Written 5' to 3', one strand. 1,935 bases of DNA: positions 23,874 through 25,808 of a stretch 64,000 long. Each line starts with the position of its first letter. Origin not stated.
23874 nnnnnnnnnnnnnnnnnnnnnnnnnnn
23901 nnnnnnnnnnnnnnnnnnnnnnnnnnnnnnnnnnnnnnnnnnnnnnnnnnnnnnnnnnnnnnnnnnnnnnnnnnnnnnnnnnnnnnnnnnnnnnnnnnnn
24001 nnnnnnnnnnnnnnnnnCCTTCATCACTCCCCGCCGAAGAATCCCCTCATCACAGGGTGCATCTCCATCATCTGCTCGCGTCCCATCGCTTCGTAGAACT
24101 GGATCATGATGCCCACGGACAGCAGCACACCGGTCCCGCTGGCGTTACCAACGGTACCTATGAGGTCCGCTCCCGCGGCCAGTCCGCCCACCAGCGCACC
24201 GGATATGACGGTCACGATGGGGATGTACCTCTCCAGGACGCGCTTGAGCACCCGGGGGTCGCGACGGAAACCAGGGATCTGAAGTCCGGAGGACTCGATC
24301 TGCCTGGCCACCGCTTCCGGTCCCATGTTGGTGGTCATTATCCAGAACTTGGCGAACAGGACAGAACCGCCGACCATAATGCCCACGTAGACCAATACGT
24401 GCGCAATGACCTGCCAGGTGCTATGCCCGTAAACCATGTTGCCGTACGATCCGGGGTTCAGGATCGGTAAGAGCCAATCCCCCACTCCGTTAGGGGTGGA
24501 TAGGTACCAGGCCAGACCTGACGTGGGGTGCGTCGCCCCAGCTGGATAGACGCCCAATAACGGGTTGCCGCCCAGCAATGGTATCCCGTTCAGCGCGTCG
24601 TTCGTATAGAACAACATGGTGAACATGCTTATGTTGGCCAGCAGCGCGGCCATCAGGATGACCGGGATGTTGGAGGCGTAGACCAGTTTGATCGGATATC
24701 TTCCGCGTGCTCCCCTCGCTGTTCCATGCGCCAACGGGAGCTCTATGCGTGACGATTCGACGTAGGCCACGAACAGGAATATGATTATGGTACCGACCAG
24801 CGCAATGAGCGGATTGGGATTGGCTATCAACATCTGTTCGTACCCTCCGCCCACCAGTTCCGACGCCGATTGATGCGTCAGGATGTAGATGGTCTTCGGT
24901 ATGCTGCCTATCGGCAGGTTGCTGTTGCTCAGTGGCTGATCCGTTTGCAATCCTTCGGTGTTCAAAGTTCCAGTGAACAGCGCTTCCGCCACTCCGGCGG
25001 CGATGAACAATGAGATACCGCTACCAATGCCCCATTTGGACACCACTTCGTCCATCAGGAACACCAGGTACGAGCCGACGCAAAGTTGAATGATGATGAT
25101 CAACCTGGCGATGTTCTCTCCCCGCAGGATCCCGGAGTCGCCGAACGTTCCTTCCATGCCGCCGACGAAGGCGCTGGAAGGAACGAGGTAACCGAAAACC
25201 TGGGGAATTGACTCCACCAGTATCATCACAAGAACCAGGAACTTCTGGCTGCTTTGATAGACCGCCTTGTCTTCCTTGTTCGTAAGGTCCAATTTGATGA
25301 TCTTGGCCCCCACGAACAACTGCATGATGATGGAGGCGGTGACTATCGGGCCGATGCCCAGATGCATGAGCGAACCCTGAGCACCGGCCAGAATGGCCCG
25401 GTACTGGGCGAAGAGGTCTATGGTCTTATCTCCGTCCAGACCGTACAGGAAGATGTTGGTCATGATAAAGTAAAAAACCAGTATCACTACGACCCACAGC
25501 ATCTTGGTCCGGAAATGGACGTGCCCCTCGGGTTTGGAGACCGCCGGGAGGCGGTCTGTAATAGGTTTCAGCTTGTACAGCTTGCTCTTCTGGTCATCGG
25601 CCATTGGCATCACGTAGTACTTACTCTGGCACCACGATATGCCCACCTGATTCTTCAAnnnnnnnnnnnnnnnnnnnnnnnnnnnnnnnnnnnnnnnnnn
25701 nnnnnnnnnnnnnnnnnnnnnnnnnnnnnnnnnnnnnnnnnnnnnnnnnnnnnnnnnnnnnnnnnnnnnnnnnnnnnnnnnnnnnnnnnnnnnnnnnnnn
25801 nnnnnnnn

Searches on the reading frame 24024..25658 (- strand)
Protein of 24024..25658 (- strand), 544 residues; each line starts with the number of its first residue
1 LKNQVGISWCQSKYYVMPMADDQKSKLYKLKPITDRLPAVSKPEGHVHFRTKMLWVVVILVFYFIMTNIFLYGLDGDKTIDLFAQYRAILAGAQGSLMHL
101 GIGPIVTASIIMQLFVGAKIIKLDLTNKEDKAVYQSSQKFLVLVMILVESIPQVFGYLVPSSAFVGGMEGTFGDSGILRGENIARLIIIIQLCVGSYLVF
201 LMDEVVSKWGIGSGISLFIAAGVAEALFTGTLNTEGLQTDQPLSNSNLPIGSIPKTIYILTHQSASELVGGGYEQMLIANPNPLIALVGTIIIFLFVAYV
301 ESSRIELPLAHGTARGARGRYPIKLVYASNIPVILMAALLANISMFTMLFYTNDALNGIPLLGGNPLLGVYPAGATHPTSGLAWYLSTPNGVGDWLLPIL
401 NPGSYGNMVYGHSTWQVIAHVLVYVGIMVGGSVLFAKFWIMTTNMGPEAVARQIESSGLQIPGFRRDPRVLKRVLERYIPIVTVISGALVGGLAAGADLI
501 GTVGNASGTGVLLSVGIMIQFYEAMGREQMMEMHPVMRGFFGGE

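Call 25: search_protein_families(library=pfam, proteins=[window:24024-25658:-], max_evalue=0.001)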
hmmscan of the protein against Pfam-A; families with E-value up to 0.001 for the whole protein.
window:24024-25658:- (544 aa): 2 families
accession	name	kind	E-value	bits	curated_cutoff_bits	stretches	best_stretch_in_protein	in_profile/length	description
PF00344.25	SecY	-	1.1e-67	229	32.2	1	96-522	1-306/306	SecY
PF10559.14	Plug_translocon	-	1.2e-11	44.6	22.1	1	63-95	3-35/35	Plug domain of Sec61p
